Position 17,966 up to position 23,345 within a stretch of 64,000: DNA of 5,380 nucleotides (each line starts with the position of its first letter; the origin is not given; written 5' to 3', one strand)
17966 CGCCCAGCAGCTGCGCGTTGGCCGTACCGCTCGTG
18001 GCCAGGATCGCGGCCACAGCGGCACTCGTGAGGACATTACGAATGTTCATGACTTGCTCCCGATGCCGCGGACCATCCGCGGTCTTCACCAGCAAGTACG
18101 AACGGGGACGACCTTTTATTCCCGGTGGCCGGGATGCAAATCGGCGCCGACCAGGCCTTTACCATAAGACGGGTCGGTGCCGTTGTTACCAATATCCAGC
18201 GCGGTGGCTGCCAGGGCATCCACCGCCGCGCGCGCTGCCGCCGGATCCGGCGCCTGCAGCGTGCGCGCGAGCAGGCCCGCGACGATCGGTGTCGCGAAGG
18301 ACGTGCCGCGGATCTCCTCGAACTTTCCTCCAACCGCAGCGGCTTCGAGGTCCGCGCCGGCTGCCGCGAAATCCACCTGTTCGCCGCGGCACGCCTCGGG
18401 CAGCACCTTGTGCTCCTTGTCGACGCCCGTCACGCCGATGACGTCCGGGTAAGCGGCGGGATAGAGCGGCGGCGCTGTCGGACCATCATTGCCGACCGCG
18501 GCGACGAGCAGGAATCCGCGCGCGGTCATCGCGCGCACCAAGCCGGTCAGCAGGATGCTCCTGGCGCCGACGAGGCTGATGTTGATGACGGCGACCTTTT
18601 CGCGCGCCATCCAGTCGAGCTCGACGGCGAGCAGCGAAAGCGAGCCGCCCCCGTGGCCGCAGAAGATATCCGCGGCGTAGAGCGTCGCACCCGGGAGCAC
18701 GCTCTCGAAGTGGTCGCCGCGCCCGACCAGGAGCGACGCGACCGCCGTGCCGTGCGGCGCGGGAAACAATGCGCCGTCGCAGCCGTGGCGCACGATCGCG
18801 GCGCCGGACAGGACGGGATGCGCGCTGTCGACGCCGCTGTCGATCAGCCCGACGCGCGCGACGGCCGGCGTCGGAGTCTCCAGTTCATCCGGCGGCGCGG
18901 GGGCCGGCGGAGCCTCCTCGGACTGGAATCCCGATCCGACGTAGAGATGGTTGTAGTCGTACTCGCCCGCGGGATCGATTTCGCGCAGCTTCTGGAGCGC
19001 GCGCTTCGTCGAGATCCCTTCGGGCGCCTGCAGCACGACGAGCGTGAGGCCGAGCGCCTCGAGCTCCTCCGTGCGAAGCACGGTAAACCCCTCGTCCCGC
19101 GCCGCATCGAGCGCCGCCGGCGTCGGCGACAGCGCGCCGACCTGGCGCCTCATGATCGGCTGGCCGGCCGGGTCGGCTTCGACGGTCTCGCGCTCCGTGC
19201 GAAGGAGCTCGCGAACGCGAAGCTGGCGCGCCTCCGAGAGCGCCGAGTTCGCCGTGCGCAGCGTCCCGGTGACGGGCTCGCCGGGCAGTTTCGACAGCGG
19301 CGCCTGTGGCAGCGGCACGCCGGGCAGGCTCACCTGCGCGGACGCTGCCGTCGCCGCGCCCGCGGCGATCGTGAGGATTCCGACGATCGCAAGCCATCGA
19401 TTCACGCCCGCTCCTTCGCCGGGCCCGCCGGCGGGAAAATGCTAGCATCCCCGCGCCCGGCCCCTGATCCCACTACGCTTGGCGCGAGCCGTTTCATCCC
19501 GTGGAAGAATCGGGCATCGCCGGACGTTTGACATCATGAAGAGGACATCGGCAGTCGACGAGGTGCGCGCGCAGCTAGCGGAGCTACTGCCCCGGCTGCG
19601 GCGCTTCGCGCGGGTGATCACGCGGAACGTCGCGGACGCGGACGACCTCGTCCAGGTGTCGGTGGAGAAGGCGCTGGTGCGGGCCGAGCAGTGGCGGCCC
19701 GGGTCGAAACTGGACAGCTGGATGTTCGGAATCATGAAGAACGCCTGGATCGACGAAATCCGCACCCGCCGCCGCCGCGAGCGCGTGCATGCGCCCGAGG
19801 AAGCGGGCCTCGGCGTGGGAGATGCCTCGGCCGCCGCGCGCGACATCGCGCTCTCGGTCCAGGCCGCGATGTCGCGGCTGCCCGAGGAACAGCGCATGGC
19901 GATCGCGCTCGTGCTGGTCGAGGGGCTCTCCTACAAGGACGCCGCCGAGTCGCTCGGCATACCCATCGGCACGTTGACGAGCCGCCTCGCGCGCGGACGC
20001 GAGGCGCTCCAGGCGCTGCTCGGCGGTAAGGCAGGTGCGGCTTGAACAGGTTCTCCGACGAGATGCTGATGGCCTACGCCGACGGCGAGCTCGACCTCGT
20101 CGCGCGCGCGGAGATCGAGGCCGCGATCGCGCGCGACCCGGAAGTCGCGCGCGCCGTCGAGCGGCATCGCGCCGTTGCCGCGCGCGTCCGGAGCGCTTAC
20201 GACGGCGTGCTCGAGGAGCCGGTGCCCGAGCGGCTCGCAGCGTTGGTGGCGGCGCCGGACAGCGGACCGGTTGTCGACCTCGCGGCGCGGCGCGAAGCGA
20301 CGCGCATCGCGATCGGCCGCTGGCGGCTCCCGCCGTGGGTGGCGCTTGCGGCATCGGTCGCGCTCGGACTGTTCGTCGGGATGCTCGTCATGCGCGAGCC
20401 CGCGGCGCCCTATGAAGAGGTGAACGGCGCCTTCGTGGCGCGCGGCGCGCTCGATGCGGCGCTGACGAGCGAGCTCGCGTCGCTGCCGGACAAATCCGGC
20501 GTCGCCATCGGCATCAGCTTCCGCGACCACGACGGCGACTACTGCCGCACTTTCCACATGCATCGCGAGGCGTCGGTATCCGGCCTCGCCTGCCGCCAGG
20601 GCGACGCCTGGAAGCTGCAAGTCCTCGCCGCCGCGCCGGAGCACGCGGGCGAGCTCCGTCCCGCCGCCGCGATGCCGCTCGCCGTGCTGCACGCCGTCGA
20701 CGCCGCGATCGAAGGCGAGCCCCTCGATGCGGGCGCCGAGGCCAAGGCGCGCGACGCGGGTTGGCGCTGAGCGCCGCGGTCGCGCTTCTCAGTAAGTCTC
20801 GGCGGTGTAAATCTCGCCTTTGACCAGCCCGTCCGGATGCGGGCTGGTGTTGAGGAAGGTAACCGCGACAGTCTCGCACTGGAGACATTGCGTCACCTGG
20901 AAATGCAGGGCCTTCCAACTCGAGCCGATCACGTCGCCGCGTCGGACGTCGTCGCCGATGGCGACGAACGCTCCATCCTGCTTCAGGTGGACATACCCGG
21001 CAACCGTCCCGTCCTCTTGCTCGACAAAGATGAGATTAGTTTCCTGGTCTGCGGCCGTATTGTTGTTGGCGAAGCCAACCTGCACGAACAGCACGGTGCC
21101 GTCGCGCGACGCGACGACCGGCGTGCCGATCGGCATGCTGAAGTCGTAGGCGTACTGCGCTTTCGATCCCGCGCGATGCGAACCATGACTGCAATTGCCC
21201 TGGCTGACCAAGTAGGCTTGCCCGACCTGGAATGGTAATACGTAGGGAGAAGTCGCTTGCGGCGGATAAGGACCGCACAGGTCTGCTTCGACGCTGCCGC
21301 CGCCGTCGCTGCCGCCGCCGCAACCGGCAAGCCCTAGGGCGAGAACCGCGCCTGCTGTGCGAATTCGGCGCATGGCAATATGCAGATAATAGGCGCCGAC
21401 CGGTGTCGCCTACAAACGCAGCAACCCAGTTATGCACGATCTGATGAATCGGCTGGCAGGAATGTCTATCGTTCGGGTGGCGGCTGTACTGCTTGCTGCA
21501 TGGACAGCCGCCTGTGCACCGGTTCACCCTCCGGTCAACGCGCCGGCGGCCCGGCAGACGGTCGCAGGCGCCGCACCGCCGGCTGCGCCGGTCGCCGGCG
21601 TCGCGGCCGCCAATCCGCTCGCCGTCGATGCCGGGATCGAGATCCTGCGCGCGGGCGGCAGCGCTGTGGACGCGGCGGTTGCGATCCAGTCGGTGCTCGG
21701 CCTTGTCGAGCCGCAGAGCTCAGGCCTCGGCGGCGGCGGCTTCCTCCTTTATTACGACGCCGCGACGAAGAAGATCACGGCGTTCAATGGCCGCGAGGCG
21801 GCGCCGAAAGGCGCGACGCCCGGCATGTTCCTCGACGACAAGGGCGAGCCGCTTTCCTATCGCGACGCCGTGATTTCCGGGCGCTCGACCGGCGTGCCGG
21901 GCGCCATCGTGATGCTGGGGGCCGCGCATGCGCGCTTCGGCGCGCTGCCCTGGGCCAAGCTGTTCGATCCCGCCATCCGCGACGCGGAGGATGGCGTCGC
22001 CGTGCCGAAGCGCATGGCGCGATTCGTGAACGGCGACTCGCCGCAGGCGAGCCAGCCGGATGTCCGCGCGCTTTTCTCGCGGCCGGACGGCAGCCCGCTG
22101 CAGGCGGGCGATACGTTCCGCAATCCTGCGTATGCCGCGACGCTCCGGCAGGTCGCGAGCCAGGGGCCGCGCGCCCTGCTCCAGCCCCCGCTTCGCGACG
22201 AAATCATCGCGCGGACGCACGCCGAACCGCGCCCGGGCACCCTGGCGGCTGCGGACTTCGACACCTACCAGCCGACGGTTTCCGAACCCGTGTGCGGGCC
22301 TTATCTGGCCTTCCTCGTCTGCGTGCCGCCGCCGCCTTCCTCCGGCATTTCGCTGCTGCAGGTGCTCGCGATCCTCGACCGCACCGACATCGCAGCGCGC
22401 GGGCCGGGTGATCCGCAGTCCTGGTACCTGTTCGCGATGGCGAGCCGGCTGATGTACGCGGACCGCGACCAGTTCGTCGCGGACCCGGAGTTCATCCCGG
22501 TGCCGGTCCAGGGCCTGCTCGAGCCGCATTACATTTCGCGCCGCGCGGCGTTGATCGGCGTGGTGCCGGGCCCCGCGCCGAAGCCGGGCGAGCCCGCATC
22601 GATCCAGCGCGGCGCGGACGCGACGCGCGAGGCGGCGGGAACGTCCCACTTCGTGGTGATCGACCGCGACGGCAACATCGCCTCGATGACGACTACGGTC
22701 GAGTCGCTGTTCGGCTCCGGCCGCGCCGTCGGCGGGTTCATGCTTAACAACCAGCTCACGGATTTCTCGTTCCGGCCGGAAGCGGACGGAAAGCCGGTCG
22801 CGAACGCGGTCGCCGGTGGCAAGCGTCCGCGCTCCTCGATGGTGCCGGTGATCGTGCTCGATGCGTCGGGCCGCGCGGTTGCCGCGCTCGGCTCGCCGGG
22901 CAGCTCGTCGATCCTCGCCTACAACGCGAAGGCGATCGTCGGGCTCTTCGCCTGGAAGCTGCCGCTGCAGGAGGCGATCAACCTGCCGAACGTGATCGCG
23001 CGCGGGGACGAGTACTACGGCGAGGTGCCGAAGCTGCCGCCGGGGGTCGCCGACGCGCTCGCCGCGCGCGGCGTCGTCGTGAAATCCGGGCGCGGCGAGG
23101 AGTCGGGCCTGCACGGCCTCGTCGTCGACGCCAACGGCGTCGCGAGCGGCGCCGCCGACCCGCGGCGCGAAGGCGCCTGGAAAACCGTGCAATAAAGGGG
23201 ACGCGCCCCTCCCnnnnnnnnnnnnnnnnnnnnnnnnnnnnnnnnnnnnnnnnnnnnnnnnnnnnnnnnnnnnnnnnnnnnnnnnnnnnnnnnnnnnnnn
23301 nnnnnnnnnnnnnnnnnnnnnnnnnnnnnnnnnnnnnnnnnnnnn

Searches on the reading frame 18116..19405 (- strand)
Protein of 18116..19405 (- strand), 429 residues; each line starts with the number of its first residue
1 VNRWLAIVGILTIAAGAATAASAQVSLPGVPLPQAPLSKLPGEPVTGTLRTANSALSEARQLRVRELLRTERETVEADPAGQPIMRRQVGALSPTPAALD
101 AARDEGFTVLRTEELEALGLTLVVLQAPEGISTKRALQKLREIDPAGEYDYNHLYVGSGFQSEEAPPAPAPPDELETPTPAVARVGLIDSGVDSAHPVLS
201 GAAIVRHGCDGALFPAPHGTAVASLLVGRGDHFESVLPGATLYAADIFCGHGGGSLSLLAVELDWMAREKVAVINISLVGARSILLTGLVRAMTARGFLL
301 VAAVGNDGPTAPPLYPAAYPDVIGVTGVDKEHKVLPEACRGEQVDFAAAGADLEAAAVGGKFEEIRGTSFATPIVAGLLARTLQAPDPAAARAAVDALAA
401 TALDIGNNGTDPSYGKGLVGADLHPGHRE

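Call 39: search_protein_families(library=pfam, proteins=[window:18116-19405:-], max_evalue=0.00001)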
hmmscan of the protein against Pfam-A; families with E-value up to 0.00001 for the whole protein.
window:18116-19405:- (429 aa): 1 family
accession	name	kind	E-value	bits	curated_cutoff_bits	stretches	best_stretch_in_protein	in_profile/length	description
PF00082.27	Peptidase_S8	-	1.8e-28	100.1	21.8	1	185-417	6-288/288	Subtilase family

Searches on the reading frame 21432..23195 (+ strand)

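Call 39: search_protein_families(library=pfam, proteins=[window:21432-23195:+], max_evalue=0.00001)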
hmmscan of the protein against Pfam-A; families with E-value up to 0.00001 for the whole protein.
window:21432-23195:+ (587 aa): 1 family
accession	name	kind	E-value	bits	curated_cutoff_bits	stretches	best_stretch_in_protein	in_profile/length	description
PF01019.26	G_glu_transpept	-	9.7e-138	460.6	27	1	70-581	2-512/512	Gamma-glutamyltranspeptidase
